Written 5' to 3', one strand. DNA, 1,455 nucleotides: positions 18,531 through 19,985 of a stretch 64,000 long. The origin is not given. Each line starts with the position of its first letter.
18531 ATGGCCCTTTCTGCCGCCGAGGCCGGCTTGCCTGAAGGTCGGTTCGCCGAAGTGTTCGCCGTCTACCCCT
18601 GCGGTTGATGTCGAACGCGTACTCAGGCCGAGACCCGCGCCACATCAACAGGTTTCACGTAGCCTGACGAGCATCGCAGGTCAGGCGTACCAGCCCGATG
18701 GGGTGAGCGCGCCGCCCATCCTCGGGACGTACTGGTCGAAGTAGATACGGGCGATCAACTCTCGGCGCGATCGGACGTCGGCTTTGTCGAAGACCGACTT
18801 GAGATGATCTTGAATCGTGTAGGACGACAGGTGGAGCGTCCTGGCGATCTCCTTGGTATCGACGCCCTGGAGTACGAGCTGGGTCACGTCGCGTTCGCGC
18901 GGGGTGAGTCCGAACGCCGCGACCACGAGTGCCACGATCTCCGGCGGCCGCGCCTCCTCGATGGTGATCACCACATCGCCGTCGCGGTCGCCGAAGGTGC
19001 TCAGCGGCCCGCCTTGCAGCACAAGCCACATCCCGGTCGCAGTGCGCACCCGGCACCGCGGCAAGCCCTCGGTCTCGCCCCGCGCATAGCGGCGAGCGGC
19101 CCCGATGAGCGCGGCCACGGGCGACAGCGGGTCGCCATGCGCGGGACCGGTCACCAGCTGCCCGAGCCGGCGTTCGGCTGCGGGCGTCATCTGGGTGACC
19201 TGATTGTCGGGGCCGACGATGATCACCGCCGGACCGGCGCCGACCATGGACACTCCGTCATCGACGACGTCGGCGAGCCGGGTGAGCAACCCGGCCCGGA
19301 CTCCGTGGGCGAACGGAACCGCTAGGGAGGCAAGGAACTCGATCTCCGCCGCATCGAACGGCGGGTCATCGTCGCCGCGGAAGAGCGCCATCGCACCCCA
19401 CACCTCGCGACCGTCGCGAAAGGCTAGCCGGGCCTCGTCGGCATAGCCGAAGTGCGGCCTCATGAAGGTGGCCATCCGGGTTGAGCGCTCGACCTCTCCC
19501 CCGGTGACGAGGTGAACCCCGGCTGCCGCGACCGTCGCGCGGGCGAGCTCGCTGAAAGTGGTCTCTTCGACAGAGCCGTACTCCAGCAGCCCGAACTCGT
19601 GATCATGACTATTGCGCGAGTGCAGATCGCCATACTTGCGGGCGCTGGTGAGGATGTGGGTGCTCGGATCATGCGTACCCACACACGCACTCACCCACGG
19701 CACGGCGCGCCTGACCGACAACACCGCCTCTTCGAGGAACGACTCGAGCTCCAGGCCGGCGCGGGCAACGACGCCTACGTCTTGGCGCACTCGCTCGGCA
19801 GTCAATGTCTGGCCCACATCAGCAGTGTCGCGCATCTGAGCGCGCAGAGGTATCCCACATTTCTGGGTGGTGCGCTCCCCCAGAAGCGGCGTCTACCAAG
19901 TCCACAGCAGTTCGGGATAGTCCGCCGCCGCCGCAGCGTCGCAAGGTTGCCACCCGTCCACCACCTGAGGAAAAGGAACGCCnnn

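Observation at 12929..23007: Twice-repeated triad: LuxR-GAF regulator, BBE-type FAD oxidase, class-V PLP enzyme, around a PIG-L deacetylase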

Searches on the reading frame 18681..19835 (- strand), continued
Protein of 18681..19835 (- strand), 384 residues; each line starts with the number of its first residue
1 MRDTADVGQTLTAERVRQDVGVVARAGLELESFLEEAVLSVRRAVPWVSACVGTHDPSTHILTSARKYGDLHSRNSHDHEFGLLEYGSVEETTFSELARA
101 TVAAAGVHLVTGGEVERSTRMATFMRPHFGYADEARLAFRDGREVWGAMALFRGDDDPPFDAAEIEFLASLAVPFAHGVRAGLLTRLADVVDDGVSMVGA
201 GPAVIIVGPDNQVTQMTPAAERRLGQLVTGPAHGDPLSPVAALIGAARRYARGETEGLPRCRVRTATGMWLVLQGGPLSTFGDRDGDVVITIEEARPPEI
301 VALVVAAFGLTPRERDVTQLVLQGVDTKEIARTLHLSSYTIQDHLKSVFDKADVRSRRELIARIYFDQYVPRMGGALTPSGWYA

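Call 88: search_dna_similar(query=window:18681-19817:-, collection=plasmids, mode=protein, max_evalue=1e-20, max_rows=25)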
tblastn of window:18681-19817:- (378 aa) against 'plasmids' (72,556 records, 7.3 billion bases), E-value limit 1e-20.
Records with a match: 29; places in all: 33; records where one place covers at least 80% of the query: 13.
Best place of each record, by identity: 60-80% 1; <60% 28.
By first word of the organism name: Streptomyces 21; Pseudonocardia 2; Embleya 2; Nocardia 1; Miltoncostaea 1; Rhodococcus 1; Nonomuraea 1.
By predicted mobility (MOB-suite, as given by PLSDB): non-mobilizable 22; mobilizable 7.
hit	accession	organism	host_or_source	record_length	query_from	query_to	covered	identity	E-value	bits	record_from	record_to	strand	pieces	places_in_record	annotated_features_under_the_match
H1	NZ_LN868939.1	Nocardia farcinica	not known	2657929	1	377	100%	73.2%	4e-179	559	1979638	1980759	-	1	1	none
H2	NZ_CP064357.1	Miltoncostaea oceani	pure culture,marine sediment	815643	1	377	100%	50.7%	5e-112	366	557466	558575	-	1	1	helix-turn-helix transcriptional regulator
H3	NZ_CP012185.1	Pseudonocardia sp. EC080619-01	Apterostigma dentigerum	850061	6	378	99%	40.4%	1e-71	249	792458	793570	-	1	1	helix-turn-helix transcriptional regulator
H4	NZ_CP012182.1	Pseudonocardia sp. EC080610-09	Apterostigma dentigerum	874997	6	378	99%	40.4%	1e-71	249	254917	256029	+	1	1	helix-turn-helix transcriptional regulator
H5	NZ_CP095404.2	Rhodococcus opacus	Whole organism,nitrophenolics and ...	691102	1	378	100%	34.8%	1e-41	163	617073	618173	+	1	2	helix-turn-helix transcriptional regulator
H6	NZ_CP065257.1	Streptomyces clavuligerus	cell culture,lab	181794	9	356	92%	33.3%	2e-28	124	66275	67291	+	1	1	helix-turn-helix transcriptional regulator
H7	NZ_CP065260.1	Streptomyces clavuligerus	cell culture,lab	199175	9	356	92%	33.3%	2e-28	124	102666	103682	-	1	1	helix-turn-helix transcriptional regulator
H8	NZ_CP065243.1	Streptomyces clavuligerus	cell culture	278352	9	356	92%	33.3%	2e-28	124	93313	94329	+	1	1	helix-turn-helix transcriptional regulator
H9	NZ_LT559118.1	Nonomuraea gerenzanensis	-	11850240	39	367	87%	35.1%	6e-38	152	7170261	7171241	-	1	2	none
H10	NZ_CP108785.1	Embleya sp. NBC_00888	-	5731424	5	362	95%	32.0%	9e-32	134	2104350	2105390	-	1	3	none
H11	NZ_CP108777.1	Embleya sp. NBC_00896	-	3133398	35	367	88%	34.4%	2e-36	147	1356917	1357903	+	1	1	none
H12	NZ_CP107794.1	Streptomyces clavifer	-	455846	12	358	92%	32.7%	2e-28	124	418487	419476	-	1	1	helix-turn-helix transcriptional regulator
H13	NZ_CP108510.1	Streptomyces sp. NBC_01237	-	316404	41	362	85%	32.6%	3e-27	120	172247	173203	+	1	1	LuxR C-terminal-related transcriptional regulator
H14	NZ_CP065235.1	Streptomyces clavuligerus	cell culture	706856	78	367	77%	35.2%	6e-28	122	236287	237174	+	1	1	LuxR C-terminal-related transcriptional regulator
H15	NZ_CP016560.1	Streptomyces clavuligerus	-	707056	78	367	77%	35.2%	6e-28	122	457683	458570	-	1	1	LuxR C-terminal-related transcriptional regulator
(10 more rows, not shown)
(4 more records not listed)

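Call 89: get_annotated_region(hit=H2, flank=5000)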
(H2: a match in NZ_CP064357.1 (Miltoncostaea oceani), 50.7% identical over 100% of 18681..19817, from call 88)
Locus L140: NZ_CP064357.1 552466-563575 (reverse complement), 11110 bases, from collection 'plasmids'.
description: Miltoncostaea oceani strain SCSIO 61214 plasmid unnamed1, complete sequence
organism: Miltoncostaea oceani (NCBI taxid 2843216)
taxonomy: Bacteria; Actinomycetota; Thermoleophilia; Miltoncostaeales; Miltoncostaeaceae; Miltoncostaea; Miltoncostaea oceani
host: -; source: pure culture,marine sediment; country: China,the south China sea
typing (MOB-suite, as given by PLSDB): non-mobilizable
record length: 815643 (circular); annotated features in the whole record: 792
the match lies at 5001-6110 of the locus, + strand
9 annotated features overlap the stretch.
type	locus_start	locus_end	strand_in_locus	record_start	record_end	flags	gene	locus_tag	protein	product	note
CDS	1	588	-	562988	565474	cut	-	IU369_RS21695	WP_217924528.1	SpoIIE family protein phosphatase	-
CDS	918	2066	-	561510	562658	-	-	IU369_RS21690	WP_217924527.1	glutathione-independent formaldehyde dehydrogenase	-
CDS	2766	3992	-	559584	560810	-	-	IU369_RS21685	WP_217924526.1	hypothetical protein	-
CDS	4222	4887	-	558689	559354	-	-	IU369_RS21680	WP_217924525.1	hypothetical protein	-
CDS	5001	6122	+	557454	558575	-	-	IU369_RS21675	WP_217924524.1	helix-turn-helix transcriptional regulator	GO:0006355 - regulation of DNA-templated transcription [Evidence IEA]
CDS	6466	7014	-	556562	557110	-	-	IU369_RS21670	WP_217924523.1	TetR/AcrR family transcriptional regulator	GO:0006355 - regulation of DNA-templated transcription [Evidence IEA]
CDS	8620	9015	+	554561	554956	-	-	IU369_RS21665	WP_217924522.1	hypothetical protein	-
CDS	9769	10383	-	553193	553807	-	-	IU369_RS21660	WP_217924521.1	hypothetical protein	-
CDS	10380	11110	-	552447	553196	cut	-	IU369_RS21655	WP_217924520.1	nucleotidyl transferase AbiEii/AbiGii toxin family protein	-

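Call 90: get_annotated_region(hit=H3, flank=5000)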
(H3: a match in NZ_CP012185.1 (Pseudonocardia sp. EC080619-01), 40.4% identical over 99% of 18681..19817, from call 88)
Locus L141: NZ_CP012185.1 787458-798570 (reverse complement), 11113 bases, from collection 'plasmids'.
description: Pseudonocardia sp. EC080619-01 plasmid pBCI1-2, complete sequence
organism: Pseudonocardia sp. EC080619-01 (NCBI taxid 1096856)
taxonomy: Bacteria; Actinomycetota; Actinomycetes; Pseudonocardiales; Pseudonocardiaceae; Pseudonocardia; Pseudonocardia sp. EC080619-01
host: -; source: Apterostigma dentigerum; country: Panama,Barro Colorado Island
typing (MOB-suite, as given by PLSDB): mobilizable; relaxase MOBF
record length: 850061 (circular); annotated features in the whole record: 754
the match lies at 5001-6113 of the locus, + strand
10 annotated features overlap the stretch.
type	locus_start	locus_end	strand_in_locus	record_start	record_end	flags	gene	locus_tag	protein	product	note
CDS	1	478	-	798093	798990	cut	-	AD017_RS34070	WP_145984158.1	IS5 family transposase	-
CDS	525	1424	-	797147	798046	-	-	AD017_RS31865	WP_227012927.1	CPBP family intramembrane glutamic endopeptidase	GO:0071586 - CAAX-box protein processing [Evidence IEA]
CDS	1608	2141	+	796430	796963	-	-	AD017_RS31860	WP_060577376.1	helix-turn-helix domain-containing protein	-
CDS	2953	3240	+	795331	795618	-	-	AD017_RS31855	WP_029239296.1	DUF1540 domain-containing protein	-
CDS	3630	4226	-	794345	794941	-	-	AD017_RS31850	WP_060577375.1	hypothetical protein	-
CDS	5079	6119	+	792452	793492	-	-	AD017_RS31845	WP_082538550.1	helix-turn-helix transcriptional regulator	GO:0006355 - regulation of DNA-templated transcription [Evidence IEA]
CDS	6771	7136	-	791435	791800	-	-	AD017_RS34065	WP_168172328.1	DUF3040 domain-containing protein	-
CDS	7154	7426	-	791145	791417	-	-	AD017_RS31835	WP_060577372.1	GlsB/YeaQ/YmgE family stress response membrane protein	-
CDS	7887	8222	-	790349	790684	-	-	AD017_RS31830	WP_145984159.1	PASTA domain-containing protein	-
CDS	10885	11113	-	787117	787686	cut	-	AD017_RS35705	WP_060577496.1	GNAT family N-acetyltransferase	-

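Call 91: get_annotated_region(hit=H5, flank=5000)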
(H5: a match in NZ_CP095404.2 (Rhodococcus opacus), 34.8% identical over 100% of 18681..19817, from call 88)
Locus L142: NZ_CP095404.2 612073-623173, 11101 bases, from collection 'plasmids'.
description: Rhodococcus opacus strain 9 plasmid unnamed, complete sequence
organism: Rhodococcus opacus (NCBI taxid 37919)
taxonomy: Bacteria; Actinomycetota; Actinomycetes; Mycobacteriales; Nocardiaceae; Rhodococcus; Rhodococcus opacus
host: -; source: Whole organism,nitrophenolics and trichloroethylene contaminated ground water; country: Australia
typing (MOB-suite, as given by PLSDB): mobilizable; relaxase MOBP,MOBP
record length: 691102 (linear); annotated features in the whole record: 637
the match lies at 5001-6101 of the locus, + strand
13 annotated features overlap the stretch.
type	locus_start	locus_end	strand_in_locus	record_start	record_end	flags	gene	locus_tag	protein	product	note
CDS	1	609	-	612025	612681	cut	-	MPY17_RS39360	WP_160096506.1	SRPBCC family protein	-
CDS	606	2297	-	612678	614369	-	-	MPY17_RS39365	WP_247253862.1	thiamine pyrophosphate-binding protein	-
CDS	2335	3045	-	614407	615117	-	-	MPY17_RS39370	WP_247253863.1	hemerythrin domain-containing protein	-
CDS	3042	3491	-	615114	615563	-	-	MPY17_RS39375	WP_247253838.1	SRPBCC family protein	-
CDS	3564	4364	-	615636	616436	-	-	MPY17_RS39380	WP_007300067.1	DUF5602 domain-containing protein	-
CDS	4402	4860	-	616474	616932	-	-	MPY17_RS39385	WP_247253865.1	SRPBCC family protein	-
CDS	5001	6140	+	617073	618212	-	-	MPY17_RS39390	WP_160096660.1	helix-turn-helix transcriptional regulator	GO:0006355 - regulation of DNA-templated transcription [Evidence IEA]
CDS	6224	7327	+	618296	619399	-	-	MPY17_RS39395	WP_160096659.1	glycosyltransferase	-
CDS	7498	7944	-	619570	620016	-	-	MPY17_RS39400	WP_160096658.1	SRPBCC family protein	-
CDS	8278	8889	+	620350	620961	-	-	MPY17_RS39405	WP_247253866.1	TetR/AcrR family transcriptional regulator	GO:0006355 - regulation of DNA-templated transcription [Evidence IEA]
CDS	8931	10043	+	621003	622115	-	-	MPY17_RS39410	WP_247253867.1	nucleotide disphospho-sugar-binding domain-containing protein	-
CDS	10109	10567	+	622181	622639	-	-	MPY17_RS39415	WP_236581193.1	SRPBCC family protein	-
CDS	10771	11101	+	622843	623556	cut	-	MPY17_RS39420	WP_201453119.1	hypothetical protein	-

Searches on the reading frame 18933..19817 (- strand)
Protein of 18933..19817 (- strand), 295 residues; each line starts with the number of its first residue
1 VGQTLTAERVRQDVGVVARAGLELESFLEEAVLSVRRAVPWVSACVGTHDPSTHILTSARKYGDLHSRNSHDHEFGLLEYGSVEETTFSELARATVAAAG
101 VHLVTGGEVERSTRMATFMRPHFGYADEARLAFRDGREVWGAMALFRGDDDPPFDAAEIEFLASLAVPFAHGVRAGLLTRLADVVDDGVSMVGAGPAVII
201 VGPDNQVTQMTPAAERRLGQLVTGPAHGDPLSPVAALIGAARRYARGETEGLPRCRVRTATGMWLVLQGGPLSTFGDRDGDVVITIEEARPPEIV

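Call 72: search_protein_representatives(protein=window:18933-19817:-)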
Query: 295 residues. Proteins with E-value up to 0.001 (for the whole library): 1358; up to 1e-10: 557; up to 1e-30: 43. The best 150 are listed.
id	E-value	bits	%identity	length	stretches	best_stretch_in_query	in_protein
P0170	4.6e-76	272.4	57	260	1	3-257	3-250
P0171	1.5e-70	254.3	45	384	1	4-295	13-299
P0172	5.6e-66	239.3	48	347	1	4-274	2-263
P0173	1.4e-65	238.0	46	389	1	1-295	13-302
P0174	1.8e-58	214.7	50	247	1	1-249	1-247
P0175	2.4e-55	204.4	44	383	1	2-295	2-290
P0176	7.0e-55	202.9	52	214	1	2-204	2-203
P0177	1.0e-52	195.8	41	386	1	4-295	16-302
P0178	8.5e-52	192.8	58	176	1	3-162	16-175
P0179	6.7e-51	189.8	46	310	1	4-257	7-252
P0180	1.1e-50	189.2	46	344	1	3-249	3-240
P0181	9.3e-50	186.1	43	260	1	4-232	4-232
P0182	1.9e-49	185.0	54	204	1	1-181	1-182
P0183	3.8e-47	177.5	46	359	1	8-295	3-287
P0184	7.7e-45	169.9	38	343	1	29-288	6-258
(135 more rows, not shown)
